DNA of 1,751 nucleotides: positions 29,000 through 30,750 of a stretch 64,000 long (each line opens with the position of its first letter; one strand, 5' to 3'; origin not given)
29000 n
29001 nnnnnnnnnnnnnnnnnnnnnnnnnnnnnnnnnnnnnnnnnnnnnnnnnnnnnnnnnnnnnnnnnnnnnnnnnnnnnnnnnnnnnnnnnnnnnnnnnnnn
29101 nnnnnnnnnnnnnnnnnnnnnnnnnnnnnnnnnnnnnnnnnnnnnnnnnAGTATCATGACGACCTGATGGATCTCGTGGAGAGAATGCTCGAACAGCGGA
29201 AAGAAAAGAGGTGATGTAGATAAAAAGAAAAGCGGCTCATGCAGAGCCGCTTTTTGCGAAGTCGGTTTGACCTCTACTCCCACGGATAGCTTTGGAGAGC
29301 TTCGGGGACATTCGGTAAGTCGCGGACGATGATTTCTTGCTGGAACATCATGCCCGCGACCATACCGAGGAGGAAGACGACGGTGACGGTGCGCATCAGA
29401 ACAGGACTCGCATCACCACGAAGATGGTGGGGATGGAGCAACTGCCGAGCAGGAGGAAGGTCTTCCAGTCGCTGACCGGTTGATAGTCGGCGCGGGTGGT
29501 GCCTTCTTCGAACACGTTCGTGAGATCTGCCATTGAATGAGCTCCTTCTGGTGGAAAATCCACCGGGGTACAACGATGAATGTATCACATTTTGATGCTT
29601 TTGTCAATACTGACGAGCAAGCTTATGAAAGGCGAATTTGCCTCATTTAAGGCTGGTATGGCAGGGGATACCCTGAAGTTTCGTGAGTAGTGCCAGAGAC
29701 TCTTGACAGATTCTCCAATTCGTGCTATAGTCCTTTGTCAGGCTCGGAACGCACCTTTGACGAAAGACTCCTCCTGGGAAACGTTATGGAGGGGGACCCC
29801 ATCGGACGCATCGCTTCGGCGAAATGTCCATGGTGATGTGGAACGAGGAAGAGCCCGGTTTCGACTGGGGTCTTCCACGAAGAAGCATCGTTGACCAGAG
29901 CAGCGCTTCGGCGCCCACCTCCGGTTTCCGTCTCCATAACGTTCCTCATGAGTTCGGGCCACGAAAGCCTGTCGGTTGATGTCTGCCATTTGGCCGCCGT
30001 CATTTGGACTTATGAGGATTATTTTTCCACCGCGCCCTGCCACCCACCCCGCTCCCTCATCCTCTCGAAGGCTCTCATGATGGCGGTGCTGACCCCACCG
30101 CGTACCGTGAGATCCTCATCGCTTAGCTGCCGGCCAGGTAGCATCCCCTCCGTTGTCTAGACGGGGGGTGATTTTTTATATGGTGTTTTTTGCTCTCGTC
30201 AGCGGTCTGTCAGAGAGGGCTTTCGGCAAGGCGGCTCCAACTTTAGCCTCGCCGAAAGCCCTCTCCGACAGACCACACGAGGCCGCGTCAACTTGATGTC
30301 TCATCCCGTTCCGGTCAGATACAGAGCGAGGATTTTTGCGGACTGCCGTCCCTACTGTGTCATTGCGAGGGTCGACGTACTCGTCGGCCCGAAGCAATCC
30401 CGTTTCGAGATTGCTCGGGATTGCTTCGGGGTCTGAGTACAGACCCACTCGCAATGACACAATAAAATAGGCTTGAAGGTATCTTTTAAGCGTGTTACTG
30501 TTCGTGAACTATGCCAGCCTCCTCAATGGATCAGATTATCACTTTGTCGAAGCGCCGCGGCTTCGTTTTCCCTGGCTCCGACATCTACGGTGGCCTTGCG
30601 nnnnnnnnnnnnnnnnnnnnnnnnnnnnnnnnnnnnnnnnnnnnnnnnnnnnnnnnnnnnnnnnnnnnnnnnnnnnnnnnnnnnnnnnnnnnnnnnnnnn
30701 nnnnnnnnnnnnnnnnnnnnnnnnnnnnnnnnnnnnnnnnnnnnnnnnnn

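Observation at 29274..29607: Unannotated two-peptide operon: 45-aa and 40-aa hydrophobic peptides with TGATG coupling, own consensus promoter and terminator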

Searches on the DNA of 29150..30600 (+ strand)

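Call 15: search_rna_families(source=window, start=29150, end=30600, threshold=evalue, max_evalue=10)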
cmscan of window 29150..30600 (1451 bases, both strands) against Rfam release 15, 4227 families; matches with E-value up to 10: 17.
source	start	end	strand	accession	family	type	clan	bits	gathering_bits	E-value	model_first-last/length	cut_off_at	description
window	30202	30276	-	RF04114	MIR4374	Gene; miRNA;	-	32.2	105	0.00014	23-98/119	no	MIR4374 microRNA precursor family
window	30199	30280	-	RF00897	mir-675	Gene; miRNA;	-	26.1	86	0.19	1-73/73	no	mir-675 microRNA precursor family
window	30216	30267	-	RF03446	mir-2954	Gene; miRNA;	-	22.7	96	0.15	1-63/63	no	mir-2954 microRNA precursor family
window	30374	30443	-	RF04061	mir-1420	Gene; miRNA;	-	21.8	70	0.12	1-87/87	no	mir-1420 microRNA precursor family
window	30206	30273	+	RF03235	mir-2543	Gene; miRNA;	-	21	70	0.23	1-116/116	no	mir-2543 microRNA precursor family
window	30194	30281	+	RF03433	mir-2576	Gene; miRNA;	-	20.4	83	4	1-120/120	no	mir-2576 microRNA precursor family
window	30199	30279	+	RF00486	mir-129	Gene; miRNA;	-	20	48.6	0.57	1-75/75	no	mir-129 microRNA precursor family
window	30205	30272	-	RF03235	mir-2543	Gene; miRNA;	-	19.7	70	0.52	1-116/116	no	mir-2543 microRNA precursor family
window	30211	30262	+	RF03446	mir-2954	Gene; miRNA;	-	19.6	96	0.93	1-63/63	no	mir-2954 microRNA precursor family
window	29229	29271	-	RF02844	RefA9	Gene; antisense;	-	18.6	49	7.6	1-64/64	no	Enterococcus sRNA A9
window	30205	30273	-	RF03984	MIR2933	Gene; miRNA;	-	18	70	1.5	1-112/112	no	MIR2933 microRNA precursor family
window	30385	30420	-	RF03994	mir-7558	Gene; miRNA;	-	17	80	5.4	1-51/51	no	mir-7558 microRNA precursor family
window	29207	29254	+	RF00323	snoR79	Gene; snRNA; snoRNA; CD-box;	-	16.5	80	4.9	1-65/65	no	Small nucleolar RNA R79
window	29179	29261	+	RF01409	STnc250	Gene; sRNA;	-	15.9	42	4.5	1-94/94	no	STnc250 Hfq binding RNA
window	29215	29304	-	RF00519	suhB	Gene; sRNA;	CL00108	15.5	41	3.9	1-77/77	no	Makes More Granules Regulator RNA (mmgR)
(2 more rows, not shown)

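Call 46: build_rna_model(alignment_id=A5)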
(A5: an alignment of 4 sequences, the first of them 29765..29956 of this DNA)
Model R1 built from alignment A5 (4 sequences, 193 columns); structure: RNAalifold consensus.
model positions 193; base pairs 60; branch points 2; effective number of sequences 0.84; information 0.589 bits per position. Calibrated on 0.2 Mb of random sequence (short: E-values are rough).
structure used (alignment columns):
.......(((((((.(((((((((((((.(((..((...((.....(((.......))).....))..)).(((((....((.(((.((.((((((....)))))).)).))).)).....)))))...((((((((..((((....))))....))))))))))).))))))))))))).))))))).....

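Call 47: search_with_rna_model(model_id=R1, source=window, max_evalue=10)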
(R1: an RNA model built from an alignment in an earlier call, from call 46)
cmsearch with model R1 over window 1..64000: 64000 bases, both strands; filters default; matches with E-value up to 10: 13.
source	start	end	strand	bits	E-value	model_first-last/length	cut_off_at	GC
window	29765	29956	+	218.6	1.1e-54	1-193/193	no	0.58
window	29767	29958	-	37.1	3.3e-08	1-193/193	no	0.59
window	46285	46386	-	9.1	0.5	1-193/193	no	0.67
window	20567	20707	-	8.9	0.55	1-193/193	no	0.67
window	59800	59848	-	8.9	0.55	1-193/193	no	0.51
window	53548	53611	-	8.8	0.58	1-193/193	no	0.69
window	58905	58961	+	8.7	0.64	72-126/193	no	0.58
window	20752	20781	+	7.9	1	84-113/193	no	0.67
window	34818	34849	-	7.6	1.2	1-193/193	no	0.69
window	19974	20031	+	6.6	2.2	1-193/193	no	0.66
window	50785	50812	-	6.3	2.5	133-160/193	no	0.68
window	10908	10929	-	5.1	5.1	136-157/193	no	0.73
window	53692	53765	-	4.6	7.1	1-193/193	no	0.68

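Call 49: search_with_rna_model(model_id=R1, sources=[L001, L002, L003, L004, L005, L006, L007, L008, L009, L010, L011, L012, L013, L014, L015, L016, L017, L018, L019, L020, L021, L022, L023, L024, L025, L026, L027, L028, L029, L030, L031, L032, L033, L034, L035, L036, L037, L038, L039, L040, L041, L042, L043, L044, L045, L046, L047, L048, L049, L050, L051, L052, L053, L054, L055, L056, L057, L058, L059, L060, L061, L062, L063, L064, L065, L066, L067, L068, L069, L070, L071, L072, L073, L074, L075, L076, L077, L078, L079, L080, L081, L082, L083, L084, L085], max_evalue=1)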
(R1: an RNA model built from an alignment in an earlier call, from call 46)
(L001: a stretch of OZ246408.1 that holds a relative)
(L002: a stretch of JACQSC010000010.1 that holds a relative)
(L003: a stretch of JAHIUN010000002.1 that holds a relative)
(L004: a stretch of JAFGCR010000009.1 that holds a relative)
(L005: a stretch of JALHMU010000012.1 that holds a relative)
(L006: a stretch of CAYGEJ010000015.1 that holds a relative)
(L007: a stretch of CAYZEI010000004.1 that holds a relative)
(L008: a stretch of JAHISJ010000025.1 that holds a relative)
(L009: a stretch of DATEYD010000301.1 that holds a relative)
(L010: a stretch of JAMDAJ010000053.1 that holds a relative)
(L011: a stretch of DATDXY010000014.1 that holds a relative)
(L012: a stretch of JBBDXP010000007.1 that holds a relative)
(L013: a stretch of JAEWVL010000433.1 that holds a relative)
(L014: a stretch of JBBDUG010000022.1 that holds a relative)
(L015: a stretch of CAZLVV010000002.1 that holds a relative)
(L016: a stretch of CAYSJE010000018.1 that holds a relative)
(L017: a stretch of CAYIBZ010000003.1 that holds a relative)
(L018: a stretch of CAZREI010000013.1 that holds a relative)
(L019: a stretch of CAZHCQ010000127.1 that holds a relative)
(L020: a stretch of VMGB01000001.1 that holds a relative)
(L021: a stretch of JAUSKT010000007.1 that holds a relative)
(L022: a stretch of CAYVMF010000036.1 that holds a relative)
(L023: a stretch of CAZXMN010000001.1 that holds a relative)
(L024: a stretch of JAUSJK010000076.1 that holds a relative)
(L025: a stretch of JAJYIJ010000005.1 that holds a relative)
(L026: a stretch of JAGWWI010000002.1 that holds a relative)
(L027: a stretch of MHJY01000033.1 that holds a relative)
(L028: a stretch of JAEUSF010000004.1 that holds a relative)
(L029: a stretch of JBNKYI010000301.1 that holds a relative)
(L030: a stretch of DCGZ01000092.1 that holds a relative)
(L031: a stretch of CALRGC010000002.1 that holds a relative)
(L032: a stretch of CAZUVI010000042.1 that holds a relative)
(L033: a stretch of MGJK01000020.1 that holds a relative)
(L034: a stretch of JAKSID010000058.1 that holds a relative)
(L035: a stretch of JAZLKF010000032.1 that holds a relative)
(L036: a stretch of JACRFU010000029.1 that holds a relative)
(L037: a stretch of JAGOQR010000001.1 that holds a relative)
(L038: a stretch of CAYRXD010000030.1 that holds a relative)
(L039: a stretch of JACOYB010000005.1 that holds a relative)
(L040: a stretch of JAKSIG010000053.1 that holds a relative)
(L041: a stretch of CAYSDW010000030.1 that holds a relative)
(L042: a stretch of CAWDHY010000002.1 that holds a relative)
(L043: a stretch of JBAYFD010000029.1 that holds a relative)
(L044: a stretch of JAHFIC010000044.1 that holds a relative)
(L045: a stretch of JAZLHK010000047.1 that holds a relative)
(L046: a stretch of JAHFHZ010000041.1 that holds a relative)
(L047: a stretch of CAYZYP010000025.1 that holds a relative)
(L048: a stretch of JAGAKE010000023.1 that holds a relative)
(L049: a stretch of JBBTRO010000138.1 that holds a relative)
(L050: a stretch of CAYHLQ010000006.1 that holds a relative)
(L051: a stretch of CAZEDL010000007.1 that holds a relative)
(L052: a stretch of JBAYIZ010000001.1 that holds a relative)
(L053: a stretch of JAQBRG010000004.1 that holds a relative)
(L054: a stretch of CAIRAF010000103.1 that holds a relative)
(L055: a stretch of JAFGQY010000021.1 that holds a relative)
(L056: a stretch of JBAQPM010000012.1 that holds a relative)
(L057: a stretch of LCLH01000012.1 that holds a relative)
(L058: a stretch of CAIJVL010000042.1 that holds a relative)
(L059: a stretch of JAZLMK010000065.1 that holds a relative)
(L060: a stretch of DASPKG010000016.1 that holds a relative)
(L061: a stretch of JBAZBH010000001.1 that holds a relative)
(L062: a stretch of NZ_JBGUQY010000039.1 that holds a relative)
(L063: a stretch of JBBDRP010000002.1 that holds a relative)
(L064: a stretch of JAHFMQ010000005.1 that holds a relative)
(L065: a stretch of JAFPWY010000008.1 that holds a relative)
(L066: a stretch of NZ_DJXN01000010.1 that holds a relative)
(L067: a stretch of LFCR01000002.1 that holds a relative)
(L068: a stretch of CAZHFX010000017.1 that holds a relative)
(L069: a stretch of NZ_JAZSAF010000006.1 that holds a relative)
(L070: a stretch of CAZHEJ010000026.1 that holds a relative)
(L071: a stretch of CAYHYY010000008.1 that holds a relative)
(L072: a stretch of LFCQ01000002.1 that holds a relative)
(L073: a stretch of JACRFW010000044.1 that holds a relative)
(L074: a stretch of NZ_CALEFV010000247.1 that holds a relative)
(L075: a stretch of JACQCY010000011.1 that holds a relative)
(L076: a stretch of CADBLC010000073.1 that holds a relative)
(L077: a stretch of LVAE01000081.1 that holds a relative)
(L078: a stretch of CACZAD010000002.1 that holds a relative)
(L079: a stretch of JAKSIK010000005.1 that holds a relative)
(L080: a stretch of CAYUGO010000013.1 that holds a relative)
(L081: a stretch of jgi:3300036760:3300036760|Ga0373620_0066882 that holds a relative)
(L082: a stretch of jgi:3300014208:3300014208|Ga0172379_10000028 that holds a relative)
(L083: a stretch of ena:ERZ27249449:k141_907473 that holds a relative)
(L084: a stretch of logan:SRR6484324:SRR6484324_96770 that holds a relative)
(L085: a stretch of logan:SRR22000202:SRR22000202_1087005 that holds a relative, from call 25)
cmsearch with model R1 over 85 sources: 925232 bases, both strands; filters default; matches with E-value up to 1: 6.
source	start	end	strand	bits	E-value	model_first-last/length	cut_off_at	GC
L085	245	436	-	221.9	2.3e-54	1-193/193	no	0.57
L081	3961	4153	+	221.2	3.6e-54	1-193/193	no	0.6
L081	4169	4359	+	206.2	2.5e-50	1-193/193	no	0.6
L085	243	434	+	44.9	4.8e-09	1-193/193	no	0.57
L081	4171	4361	-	36.1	8.6e-07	1-193/193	no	0.6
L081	3963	4155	-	31.3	1.5e-05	1-193/193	no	0.6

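Call 76: search_dna_similar(query=window:29200-30200:+, collection=plasmids, mode=distant, max_evalue=0.001, max_rows=5)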
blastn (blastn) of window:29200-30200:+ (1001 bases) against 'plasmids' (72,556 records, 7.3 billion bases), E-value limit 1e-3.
No match.

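Call 77: search_dna_similar(query=window:29200-30200:+, collection=phages, mode=distant, max_evalue=0.001, max_rows=5)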
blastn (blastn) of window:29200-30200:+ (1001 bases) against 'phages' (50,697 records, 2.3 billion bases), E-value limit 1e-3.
No match.

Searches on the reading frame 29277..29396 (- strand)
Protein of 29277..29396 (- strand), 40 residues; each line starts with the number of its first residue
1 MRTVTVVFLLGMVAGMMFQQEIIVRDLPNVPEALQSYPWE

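Call 11: search_protein_families(library=pfam, proteins=[P0001, P0002, P0003], max_evalue=0.1)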
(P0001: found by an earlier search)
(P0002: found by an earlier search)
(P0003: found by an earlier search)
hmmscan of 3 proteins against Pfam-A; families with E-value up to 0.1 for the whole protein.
P0001 (45 aa): 0 families

P0002 (40 aa): 0 families

P0003 (305 aa): 0 families

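Call 24: find_homologous_proteins(query=A1, max_evalue=10)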
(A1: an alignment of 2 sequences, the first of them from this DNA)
Query A1 (2 sequences) (40 aa, profile of the alignment): 3 proteins with E <= 10 among 3 candidates.
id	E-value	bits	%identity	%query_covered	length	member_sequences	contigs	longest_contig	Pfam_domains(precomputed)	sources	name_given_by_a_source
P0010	1.7e-29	119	68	100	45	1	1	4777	-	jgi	jgi:hypothetical protein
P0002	3.0e-25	105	100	100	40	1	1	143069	-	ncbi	-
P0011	2.3e-24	102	85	100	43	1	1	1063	-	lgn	-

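Call 25: find_encoding_contigs(protein=P0011, flank=10000)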
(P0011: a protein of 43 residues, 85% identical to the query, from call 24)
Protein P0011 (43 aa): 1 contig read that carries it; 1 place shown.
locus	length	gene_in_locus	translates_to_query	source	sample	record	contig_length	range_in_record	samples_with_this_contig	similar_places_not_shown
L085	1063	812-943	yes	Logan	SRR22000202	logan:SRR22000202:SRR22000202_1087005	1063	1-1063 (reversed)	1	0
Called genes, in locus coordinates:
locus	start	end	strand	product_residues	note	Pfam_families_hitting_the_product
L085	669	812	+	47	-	-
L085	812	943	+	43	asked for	-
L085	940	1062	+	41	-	?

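Call 41: search_protein_families(library=padloc, proteins=[P0001, P0002, P0003, P0006], max_evalue=1)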
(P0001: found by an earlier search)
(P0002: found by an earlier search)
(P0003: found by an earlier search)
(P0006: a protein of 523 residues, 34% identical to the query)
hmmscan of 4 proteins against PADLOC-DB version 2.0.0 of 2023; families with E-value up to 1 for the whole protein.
P0001 (45 aa): 0 families

P0002 (40 aa): 0 families

P0003 (305 aa): 0 families

P0006 (523 aa): 3 families
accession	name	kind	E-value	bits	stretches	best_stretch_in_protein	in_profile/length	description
PDLC04520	PDC-M22A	-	0.0079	13.5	1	274-340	254-319/340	-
PDLC04521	PDC-M22A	-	0.026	12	1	283-342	268-326/343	-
PDLC01177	CorA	-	0.86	7.8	1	41-94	12-62/117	CorA-like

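Call 42: search_protein_families(library=ncbifam, proteins=[P0001, P0002, P0003, P0006], max_evalue=1)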
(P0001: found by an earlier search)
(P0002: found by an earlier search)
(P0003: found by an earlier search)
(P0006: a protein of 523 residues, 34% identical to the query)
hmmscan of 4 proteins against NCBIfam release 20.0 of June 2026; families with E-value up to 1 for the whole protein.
P0001 (45 aa): 1 family
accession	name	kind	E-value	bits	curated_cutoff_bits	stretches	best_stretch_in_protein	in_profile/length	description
NF004525.0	PRK05870.1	equivalog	0.12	12.3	285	1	2-40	64-102/249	enoyl-CoA hydratase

P0002 (40 aa): 0 families

P0003 (305 aa): 1 family
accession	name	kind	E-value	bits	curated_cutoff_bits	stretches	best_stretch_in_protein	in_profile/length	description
NF004851.0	PRK06202.1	equivalog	0.011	15.2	243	1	66-134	58-125/237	hypothetical protein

P0006 (523 aa): 5 families
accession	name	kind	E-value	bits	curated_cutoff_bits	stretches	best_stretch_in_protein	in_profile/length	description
NF004851.0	PRK06202.1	equivalog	2.9e-05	23.6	243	1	150-242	49-146/237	hypothetical protein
TIGR00138.1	rsmG_gidB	equivalog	0.0031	17.2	99.5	1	241-317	69-143/183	16S rRNA (guanine(527)-N(7))-methyltransferase RsmG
NF003956.0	PRK05454.1-3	equivalog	0.032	12.4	864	1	230-328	616-714/718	glucans biosynthesis glucosyltransferase MdoH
NF006118.0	PRK08264.1-4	subfamily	0.25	10.8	279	1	165-240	7-81/244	SDR family oxidoreductase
NF052682.1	morpho_FcmC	equivalog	0.3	11.4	90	1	46-93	54-101/159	filament morphology membrane protein FcmC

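Call 43: search_protein_families(library=pfam, proteins=[P0006, P0005, P0010, P0011], max_evalue=10)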
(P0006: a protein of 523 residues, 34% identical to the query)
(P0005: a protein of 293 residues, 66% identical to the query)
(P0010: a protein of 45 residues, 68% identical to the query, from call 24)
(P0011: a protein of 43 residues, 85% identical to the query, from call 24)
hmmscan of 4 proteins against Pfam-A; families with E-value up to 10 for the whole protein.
P0006 (523 aa): 5 families
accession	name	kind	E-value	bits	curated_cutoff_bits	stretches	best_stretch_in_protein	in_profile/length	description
PF02527.21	GidB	-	0.0038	17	27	1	239-318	71-148/184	rRNA small subunit methyltransferase G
PF13649.12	Methyltransf_25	-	0.0072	17.4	27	1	165-229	1-62/97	Methyltransferase domain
PF08242.18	Methyltransf_12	-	0.034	15.3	30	1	167-226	2-57/98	Methyltransferase domain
PF13679.12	Methyltransf_32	-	0.077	13.4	27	1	135-227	4-94/143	Methyltransferase domain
PF25780.1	TPR_IPO5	-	0.29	11.8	27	1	297-338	53-94/172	IPO5-like, TPR repeats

P0005 (293 aa): 1 family
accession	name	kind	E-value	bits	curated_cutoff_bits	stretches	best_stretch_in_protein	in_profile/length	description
PF13679.12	Methyltransf_32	-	0.15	12.5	27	1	48-131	4-89/143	Methyltransferase domain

P0010 (45 aa): 1 family
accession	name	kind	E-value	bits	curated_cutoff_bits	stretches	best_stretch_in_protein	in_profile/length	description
PF12438.13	DUF3679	-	0.026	14.7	22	1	4-18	5-19/56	Protein of unknown function (DUF3679)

P0011 (43 aa): 0 families

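Call 51: search_protein_families(library=phrogs, proteins=[P0001, P0002, P0003, P0010, P0011], max_evalue=1)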
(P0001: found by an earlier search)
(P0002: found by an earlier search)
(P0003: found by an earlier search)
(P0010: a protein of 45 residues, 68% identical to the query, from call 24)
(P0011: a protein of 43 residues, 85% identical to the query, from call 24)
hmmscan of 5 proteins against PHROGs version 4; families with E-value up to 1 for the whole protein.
P0001 (45 aa): 0 families

P0002 (40 aa): 2 families
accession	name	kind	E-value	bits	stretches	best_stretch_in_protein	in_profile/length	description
phrog_25495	-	unknown function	0.063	13.9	1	4-20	7-23/49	-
phrog_6168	-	unknown function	0.12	13.2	1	4-22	13-31/65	-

P0003 (305 aa): 0 families

P0010 (45 aa): 1 family
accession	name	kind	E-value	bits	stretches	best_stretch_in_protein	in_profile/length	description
phrog_33792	-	unknown function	0.38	11.4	1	7-18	11-22/39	-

P0011 (43 aa): 1 family
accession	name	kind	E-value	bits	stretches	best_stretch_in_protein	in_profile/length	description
phrog_25495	-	unknown function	0.11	13.1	1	8-20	11-23/49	-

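Call 83: list_cluster_members(proteins=[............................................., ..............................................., P0010, P0011, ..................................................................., P0005])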
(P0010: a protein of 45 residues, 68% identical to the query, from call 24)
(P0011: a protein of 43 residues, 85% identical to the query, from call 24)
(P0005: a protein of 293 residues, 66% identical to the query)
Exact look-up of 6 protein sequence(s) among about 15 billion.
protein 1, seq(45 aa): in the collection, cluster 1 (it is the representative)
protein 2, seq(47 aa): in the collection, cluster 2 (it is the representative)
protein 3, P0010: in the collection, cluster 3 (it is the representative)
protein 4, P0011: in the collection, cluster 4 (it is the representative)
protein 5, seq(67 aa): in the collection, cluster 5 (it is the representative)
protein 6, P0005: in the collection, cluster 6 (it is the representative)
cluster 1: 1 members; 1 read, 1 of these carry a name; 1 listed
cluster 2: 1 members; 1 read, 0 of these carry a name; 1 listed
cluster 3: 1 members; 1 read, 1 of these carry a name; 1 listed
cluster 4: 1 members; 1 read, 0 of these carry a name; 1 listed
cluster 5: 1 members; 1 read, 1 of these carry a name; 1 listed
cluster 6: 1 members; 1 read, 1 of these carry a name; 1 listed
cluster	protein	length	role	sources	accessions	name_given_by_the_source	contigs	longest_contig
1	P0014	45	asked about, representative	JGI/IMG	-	hypothetical protein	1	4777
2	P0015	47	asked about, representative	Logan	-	-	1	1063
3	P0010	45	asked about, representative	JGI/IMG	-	hypothetical protein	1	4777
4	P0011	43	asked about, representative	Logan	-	-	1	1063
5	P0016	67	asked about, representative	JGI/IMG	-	hypothetical protein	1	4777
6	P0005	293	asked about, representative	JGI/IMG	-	hypothetical protein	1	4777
